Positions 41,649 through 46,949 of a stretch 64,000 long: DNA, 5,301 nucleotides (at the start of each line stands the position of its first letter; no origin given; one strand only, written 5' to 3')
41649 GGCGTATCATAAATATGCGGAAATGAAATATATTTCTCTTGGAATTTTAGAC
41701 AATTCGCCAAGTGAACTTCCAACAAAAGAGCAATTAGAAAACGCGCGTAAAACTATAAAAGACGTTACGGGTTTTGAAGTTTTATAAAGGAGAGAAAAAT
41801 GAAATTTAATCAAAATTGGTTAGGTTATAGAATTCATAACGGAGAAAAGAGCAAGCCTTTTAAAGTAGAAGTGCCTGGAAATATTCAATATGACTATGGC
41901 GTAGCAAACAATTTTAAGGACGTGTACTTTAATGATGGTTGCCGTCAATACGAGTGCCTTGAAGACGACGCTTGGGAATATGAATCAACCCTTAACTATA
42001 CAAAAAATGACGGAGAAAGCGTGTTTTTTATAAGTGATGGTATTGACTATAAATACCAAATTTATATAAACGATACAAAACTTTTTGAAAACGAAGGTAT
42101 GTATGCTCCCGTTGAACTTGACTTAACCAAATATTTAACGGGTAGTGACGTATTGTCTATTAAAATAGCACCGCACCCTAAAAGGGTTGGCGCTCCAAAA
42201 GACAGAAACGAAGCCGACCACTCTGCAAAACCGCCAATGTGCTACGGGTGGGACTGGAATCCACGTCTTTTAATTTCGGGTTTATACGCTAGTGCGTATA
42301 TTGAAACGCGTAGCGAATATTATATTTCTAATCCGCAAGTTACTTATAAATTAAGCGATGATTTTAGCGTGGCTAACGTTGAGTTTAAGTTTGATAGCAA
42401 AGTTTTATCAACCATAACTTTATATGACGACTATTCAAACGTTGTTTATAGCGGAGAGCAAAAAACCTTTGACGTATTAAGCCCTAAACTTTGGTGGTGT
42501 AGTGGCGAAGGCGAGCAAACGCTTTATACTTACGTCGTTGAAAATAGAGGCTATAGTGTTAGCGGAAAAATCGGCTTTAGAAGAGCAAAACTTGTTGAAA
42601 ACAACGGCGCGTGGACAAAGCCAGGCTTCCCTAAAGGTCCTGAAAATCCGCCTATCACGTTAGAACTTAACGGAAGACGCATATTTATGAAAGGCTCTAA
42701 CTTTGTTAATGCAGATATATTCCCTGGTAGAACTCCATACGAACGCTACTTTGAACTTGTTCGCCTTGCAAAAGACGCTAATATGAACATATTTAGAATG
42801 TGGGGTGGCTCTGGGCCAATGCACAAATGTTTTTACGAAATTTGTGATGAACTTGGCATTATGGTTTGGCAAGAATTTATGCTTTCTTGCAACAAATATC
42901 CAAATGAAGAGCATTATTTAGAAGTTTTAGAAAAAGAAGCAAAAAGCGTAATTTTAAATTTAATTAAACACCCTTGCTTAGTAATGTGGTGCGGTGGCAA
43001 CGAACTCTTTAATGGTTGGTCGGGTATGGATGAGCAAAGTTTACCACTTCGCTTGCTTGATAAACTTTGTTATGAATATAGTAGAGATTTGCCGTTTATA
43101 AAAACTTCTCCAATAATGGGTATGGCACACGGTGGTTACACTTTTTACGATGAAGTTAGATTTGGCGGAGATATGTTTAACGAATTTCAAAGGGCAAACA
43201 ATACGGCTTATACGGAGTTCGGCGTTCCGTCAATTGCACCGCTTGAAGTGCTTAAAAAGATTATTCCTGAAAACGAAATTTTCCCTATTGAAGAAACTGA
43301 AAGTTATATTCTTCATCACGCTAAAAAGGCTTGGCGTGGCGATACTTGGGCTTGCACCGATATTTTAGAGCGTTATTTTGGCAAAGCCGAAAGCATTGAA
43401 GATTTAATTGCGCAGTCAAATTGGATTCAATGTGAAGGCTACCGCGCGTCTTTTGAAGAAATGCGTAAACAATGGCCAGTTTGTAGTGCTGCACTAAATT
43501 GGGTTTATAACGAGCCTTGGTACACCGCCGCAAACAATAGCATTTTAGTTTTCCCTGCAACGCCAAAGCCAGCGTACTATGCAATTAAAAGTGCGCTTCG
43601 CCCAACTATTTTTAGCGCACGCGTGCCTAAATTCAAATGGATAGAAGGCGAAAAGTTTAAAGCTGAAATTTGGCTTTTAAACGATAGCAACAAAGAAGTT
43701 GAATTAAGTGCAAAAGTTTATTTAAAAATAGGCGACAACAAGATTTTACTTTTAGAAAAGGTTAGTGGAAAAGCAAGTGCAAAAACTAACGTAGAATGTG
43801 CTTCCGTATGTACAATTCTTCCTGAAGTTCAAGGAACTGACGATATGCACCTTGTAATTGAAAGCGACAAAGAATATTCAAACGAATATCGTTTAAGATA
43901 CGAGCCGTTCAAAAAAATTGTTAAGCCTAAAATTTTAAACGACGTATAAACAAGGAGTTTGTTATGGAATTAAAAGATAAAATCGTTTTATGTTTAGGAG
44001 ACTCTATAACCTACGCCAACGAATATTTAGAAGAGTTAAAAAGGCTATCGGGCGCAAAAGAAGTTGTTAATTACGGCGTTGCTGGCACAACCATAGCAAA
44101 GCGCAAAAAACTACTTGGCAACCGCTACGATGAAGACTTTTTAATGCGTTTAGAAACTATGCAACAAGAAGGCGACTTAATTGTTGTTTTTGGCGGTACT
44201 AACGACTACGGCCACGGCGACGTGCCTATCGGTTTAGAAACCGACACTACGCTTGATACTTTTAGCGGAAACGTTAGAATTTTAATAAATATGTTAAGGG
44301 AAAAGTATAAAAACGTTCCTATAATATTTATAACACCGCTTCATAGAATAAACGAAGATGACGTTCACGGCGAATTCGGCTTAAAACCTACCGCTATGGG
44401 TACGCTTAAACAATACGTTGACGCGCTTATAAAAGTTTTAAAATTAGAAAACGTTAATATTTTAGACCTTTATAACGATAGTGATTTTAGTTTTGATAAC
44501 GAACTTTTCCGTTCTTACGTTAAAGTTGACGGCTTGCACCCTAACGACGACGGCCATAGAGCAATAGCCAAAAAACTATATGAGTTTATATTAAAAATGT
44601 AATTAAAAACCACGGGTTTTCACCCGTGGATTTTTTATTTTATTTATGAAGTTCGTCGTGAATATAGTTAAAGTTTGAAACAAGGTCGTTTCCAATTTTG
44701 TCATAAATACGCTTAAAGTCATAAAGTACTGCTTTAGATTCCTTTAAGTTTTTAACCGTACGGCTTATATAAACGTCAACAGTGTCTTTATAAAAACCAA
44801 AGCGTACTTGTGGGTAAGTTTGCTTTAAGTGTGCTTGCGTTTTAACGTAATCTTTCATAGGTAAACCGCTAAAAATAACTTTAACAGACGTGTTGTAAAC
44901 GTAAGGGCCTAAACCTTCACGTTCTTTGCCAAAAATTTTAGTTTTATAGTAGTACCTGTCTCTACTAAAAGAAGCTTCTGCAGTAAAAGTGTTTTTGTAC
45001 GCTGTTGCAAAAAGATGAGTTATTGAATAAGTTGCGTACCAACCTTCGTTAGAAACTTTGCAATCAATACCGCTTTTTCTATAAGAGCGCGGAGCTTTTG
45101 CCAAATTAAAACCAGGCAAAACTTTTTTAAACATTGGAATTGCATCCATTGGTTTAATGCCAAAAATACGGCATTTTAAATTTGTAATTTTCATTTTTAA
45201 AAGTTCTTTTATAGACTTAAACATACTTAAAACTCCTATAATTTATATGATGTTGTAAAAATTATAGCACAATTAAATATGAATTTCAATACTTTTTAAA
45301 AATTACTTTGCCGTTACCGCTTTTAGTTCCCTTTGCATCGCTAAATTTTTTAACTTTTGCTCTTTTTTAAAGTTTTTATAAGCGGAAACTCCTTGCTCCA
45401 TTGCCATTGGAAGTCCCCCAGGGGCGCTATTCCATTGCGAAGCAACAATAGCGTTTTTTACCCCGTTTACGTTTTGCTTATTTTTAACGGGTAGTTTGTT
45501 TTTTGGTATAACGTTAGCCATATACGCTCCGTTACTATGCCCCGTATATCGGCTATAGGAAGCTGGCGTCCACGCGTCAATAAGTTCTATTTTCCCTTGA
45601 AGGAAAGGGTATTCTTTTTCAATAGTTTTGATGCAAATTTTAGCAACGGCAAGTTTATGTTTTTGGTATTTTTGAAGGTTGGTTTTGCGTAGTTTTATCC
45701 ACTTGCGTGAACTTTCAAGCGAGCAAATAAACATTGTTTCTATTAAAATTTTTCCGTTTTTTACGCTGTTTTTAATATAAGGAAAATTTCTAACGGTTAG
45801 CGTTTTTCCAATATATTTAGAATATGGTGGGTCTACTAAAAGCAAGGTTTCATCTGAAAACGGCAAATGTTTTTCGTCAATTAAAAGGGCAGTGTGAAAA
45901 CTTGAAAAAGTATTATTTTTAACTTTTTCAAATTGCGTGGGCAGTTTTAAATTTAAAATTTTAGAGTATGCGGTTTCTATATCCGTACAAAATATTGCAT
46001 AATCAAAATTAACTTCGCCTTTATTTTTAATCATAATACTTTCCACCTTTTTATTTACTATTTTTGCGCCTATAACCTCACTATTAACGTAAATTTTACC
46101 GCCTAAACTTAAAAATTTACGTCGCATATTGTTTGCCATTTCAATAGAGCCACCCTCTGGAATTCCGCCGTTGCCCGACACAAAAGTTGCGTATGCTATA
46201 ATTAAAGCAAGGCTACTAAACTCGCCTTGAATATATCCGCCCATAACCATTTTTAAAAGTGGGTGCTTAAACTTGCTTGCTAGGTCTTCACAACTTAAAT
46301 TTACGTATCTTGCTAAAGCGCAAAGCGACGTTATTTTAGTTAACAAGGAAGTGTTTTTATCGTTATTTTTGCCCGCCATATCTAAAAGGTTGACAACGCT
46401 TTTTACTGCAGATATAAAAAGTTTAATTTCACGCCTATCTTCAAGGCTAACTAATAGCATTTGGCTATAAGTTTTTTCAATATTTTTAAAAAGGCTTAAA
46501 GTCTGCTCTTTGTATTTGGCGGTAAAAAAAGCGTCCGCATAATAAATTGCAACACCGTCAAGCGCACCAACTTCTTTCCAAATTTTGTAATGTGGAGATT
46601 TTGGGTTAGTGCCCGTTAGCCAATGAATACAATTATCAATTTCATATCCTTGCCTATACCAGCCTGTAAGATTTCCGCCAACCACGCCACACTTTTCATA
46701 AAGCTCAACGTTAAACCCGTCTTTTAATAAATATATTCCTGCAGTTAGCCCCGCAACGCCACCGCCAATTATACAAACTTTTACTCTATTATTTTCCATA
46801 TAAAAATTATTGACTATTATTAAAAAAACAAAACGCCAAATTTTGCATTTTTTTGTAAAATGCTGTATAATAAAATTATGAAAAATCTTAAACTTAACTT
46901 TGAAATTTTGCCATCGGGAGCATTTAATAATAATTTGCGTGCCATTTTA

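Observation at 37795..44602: Uncharacterised short glycyl radical enzyme with activase embedded in a glycan-utilisation locus (AraC, GRE, GRE-AE, GH2, SGNH)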

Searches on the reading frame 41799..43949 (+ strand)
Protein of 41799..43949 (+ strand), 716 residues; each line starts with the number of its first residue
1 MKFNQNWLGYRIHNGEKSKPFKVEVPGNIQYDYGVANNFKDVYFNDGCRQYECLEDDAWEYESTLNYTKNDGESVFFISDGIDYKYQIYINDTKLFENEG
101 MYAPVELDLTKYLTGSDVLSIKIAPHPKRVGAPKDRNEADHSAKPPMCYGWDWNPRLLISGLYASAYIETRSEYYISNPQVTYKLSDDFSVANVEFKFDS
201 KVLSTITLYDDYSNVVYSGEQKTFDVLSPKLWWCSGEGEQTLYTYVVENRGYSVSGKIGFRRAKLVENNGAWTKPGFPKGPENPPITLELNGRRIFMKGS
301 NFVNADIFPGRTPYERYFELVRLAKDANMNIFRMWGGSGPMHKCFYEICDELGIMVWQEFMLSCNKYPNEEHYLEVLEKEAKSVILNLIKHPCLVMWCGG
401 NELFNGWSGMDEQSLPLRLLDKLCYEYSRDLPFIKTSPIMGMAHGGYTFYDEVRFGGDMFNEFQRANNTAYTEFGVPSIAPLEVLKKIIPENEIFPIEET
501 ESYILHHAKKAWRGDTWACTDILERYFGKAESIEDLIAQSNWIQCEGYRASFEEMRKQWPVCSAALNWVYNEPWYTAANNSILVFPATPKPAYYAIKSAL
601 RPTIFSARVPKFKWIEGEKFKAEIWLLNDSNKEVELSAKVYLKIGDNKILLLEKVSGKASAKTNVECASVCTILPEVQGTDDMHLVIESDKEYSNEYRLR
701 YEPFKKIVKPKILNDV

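Call 8: search_protein_families(library=pfam, proteins=[window:41799-43949:+])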
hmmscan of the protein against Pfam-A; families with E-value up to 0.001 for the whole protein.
window:41799-43949:+ (716 aa): 4 families
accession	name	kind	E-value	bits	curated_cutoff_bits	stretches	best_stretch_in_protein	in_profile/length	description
PF22666.2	Glyco_hydro_2_N2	-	7.4e-20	72.1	27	1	13-163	4-166/167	Glycosyl hydrolase 2 galactose-binding domain-like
PF00703.27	Glyco_hydro_2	-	3.8e-06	28.1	23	1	175-261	2-109/109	Glycosyl hydrolases family 2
PF02836.23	Glyco_hydro_2_C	-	1.2e-05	25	21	1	288-403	8-136/302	Glycosyl hydrolases family 2, TIM barrel domain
PF02837.24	Glyco_hydro_2_N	-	9.6e-05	22.8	28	1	61-116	69-126/169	Glycosyl hydrolases family 2, sugar binding domain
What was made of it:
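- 41799..43949 (+): Cytoplasmic GH2 glycosidase of the beta-mannosidase-like subgroup, 716 aa. Putative acid/base Glu in GGNE (399-402) and nucleophile Glu in TEFG (472-475). Pfam Glyco_hydro_2_N2 7e-20 plus the GH2 Ig and TIM domains (call 8).
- On Glycoside hydrolase family 2 (beta-mannosidase-like subgroup), for ORF 41799-43949: PF22666 7e-20, PF00703 and PF02836 (call 8).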

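Call 9: search_protein_families(library=ncbifam, proteins=[window:41799-43949:+])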
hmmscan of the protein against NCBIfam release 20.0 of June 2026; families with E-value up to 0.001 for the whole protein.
window:41799-43949:+ (716 aa): 7 families
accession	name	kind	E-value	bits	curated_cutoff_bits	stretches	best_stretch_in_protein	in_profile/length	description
NF052611.1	beta_gal_Bga2A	equivalog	2.9e-12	45.4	999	1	159-406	198-461/1007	beta-galactosidase, LacZ type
NF049891.1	Bet1-4galacdseBT4156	equivalog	1.5e-10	39.6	1700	1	284-408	296-411/946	exo-beta-1,4-galactosidase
NF007538.0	PRK10150.1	equivalog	1.6e-09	36.6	544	1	35-248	47-261/607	beta-glucuronidase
NF007666.0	PRK10340.1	equivalog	5.3e-07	27.8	1284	1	289-402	328-449/1030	beta-galactosidase subunit alpha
NF007074.0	PRK09525.1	subfamily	8.1e-07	27.2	1221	1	288-406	343-466/1027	beta-galactosidase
NF041462.1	GalA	equivalog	0.0001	20.6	900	0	325-403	337-405/763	beta-galactosidase GalA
NF041463.1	GalB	equivalog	0.00031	18.7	900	0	325-416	399-492/869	beta-galactosidase GalB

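Call 45: search_solved_structures(query=window:41799-43949:+, max_evalue=0.01, show_alignments=1)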
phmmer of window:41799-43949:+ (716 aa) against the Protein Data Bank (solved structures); distinct sequences matched with E-value up to 0.01: 81 (the best 60 are shown).
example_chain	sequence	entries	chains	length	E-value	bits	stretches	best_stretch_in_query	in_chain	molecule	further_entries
5n6u_A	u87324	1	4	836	7.1e-50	173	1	19-602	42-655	Beta-mannosidase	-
6bye_A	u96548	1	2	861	4e-46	160.6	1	23-411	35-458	Beta-mannosidase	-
6byc_A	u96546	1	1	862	4.1e-46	160.6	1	23-411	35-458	Beta-mannosidase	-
6byg_A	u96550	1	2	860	1.6e-45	158.6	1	23-411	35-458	Beta-mannosidase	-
6byi_A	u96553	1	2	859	2.6e-45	157.9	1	23-411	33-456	Beta-mannosidase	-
2vjx_A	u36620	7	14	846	5.2e-42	147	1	19-605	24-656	BETA-MANNOSIDASE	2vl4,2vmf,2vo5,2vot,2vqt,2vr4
2je8_A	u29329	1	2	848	5.2e-42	147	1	19-605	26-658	BETA-MANNOSIDASE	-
7op6_A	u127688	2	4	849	5.2e-42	147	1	19-605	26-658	Beta-mannosidase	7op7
2wbk_A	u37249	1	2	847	8.3e-42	146.3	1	19-605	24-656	BETA-MANNOSIDASE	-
2vqu_A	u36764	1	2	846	2.3e-40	141.6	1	19-605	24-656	BETA-MANNOSIDASE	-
9np9_A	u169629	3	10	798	3.4e-38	134.4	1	24-442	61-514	Glycoside hydrolase family 2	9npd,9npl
9nfe_A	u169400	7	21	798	6.8e-38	133.4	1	24-443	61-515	Glycoside hydrolase family 2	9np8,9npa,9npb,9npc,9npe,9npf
9npn_A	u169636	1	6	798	2.4e-37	131.6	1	24-443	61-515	Glycoside hydrolase family 2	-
6ddt_A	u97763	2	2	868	4.8e-34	120.7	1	10-452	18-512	Beta-mannosidase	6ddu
4cvu_A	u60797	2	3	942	5.9e-19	70.8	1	219-405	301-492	BETA-MANNOSIDASE | BETA-MANNOSIDASE GH2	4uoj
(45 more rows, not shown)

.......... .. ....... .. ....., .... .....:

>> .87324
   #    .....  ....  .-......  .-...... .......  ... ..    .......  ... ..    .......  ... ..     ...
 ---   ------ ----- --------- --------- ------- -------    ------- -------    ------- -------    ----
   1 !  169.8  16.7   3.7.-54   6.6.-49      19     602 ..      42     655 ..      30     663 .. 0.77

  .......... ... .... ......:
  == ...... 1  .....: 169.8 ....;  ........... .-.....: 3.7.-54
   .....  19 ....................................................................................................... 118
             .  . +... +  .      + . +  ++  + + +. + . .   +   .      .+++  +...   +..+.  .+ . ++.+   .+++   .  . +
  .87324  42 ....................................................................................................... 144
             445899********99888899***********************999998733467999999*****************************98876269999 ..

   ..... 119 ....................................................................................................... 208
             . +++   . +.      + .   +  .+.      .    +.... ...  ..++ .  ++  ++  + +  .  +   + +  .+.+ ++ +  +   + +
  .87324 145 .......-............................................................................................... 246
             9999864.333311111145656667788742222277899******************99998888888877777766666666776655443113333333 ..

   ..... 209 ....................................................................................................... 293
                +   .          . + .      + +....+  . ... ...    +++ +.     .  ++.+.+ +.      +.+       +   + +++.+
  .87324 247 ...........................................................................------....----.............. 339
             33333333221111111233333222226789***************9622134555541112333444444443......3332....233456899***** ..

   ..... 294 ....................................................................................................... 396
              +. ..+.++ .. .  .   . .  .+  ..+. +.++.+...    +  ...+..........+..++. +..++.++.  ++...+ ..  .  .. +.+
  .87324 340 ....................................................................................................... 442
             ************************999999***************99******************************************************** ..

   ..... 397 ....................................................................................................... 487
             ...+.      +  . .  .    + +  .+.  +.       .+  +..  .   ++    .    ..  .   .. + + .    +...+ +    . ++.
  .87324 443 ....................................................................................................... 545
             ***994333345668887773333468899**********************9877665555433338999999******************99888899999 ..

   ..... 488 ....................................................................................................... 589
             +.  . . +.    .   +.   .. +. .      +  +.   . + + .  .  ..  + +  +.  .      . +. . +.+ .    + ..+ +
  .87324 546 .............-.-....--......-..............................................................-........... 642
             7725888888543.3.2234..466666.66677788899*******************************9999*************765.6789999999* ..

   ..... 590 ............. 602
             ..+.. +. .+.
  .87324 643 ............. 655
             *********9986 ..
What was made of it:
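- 41799..43949 (+): Best PDB hits are beta-mannosidases 5n6u (7e-50) and 2vjx (call 45).
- On Glycoside hydrolase family 2 (beta-mannosidase-like subgroup), for ORF 41799-43949: 5n6u at 7e-50, with alignment across the 'WCGGNE' and 'TEFG' segments (call 45).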

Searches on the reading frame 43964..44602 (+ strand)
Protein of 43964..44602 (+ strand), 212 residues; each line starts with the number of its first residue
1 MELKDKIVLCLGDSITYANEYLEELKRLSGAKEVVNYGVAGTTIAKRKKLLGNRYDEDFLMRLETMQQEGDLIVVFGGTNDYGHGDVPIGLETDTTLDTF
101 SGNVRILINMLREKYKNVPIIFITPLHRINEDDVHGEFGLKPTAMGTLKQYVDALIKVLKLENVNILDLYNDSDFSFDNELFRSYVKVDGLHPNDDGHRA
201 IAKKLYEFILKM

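Call 8: search_protein_families(library=pfam, proteins=[window:43964-44602:+])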
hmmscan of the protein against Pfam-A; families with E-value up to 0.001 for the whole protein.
window:43964-44602:+ (212 aa): 2 families
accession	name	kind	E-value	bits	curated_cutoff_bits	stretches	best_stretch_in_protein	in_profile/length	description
PF13472.12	Lipase_GDSL_2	-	2.5e-21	77.4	32.9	1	10-200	1-178/178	GDSL-like Lipase/Acylhydrolase family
PF00657.28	Lipase_GDSL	-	4.1e-14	53.7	23.6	1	8-205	1-208/208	GDSL-like Lipase/Acylhydrolase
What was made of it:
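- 43964..44602 (+): Cytoplasmic SGNH/GDSL esterase, 212 aa, with blocks GDS (12), GGTND (77) and DGLH (189). Pfam Lipase_GDSL_2 2.5e-21 (call 8).
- On SGNH/GDSL hydrolases, for ORF 43964-44602: PF13472 at 2.5e-21 (call 8).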

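Call 9: search_protein_families(library=ncbifam, proteins=[window:43964-44602:+])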
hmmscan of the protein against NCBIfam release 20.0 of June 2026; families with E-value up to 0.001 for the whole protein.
window:43964-44602:+ (212 aa): 1 family
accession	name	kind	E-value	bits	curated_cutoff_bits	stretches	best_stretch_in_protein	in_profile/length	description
NF042968.1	AcxylEst_AxeA1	equivalog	0.00018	19.9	700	1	17-203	294-457/459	acetylxylan esterase AxeA1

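Call 46: search_solved_structures(query=window:43964-44602:+, max_evalue=0.01)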
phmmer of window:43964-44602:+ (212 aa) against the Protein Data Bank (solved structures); distinct sequences matched with E-value up to 0.01: 7.
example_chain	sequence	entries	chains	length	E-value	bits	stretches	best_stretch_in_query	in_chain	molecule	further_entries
3dc7_A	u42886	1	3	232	3.8e-22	82.3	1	35-209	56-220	Putative uncharacterized protein lp_3323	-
7bxd_A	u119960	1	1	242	9.1e-15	58.2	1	21-205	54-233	GDSL-like protein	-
4q7q_A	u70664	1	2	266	1.3e-10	44.6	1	8-179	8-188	Lipolytic protein G-D-S-L family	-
6v8i_AE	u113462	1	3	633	4.1e-10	43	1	8-205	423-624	Tail-Associated Lysin, gp59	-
8egr_K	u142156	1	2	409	7.2e-08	35.7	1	56-205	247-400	SGNH_hydro domain-containing protein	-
3bzw_A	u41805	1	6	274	2.6e-07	33.9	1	96-206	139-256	Putative lipase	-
7ddy_D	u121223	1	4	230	6.6e-05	26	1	52-212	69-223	G-D-S-L family lipolytic protein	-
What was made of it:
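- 43964..44602 (+): Best PDB hit is 3dc7 at 4e-22 (call 46).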

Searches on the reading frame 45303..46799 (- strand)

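Call 8: search_protein_families(library=pfam, proteins=[window:45303-46799:-])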
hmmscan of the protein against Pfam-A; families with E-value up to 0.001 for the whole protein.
window:45303-46799:- (498 aa): 6 families
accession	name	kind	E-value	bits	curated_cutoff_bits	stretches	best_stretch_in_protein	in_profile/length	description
PF01593.30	Amino_oxidase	-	1.2e-13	51.6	19.8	1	15-473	1-438/443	Flavin containing amine oxidoreductase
PF13450.12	NAD_binding_8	-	9.6e-13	48.7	21.9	1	10-76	1-67/68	NAD(P)-binding Rossmann-like domain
PF01266.30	DAO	-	5.5e-10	39.7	27.9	1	7-52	1-50/353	FAD dependent oxidoreductase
PF12831.13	FAD_oxidored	-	8.4e-07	29.1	27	1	8-46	2-40/416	FAD dependent oxidoreductase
PF07992.20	Pyr_redox_2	-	4e-05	23.6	26.1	1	7-271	2-234/291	Pyridine nucleotide-disulphide oxidoreductase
PF01134.28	GIDA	-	9.5e-05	22.1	22.1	1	7-135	1-121/391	Glucose inhibited division protein A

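Call 9: search_protein_families(library=ncbifam, proteins=[window:45303-46799:-])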
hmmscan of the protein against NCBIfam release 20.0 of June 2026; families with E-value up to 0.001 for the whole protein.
window:45303-46799:- (498 aa): 40 families (the best 25 are shown)
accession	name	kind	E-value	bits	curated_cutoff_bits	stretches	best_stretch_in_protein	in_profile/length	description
TIGR02734.1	crtI_fam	subfamily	3.9e-15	55.5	238.1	1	8-286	1-285/504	phytoene desaturase family protein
TIGR02733.1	desat_CrtD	equivalog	7.4e-14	51.3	549.7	1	7-78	3-74/492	C-3',4' desaturase CrtD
NF005560.0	PRK07233.1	equivalog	8.1e-13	48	252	1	7-63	2-58/435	hypothetical protein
TIGR03467.1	HpnE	equivalog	2.6e-12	46.8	283.05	1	8-94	1-87/430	hydroxysqualene dehydroxylase HpnE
NF058655.1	CrtID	equivalog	1.6e-10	40.4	640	1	8-285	1-285/478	bifunctional phytoene desaturase/3,4-desaturase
TIGR02730.1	carot_isom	equivalog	1.8e-09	37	586.9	1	8-437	3-446/493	carotenoid isomerase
NF005548.0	PRK07208.1-4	equivalog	4.6e-09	35.4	389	1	5-92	3-95/488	hypothetical protein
NF045637.1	carotdesatCrtDProt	equivalog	9.7e-08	31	580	1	8-279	1-282/485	1-hydroxycarotenoid 3,4-desaturase CrtD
TIGR02732.1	zeta_caro_desat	equivalog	2.7e-07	29.9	622.15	1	7-84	1-77/474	9,9'-di-cis-zeta-carotene desaturase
TIGR03378.1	glycerol3P_GlpB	equivalog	1.6e-06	27.4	174.15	0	219-268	263-312/419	anaerobic glycerol-3-phosphate dehydrogenase subunit GlpB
NF009409.0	PRK12770.1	subfamily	3.1e-06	26.5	343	1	2-42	15-55/360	putative glutamate synthase subunit beta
NF003720.0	PRK05329.1-3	equivalog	4.8e-06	25.5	313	0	219-272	264-318/437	glycerol-3-phosphate dehydrogenase subunit GlpB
NF005566.0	PRK07236.1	subfamily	6.5e-06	25.3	333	1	3-37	4-38/386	hypothetical protein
NF005547.0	PRK07208.1-3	equivalog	1.2e-05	24.3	380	1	3-66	2-65/465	hypothetical protein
NF008845.0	PRK11883.1-5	equivalog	1.6e-05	23.4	560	1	4-56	3-61/468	protoporphyrinogen oxidase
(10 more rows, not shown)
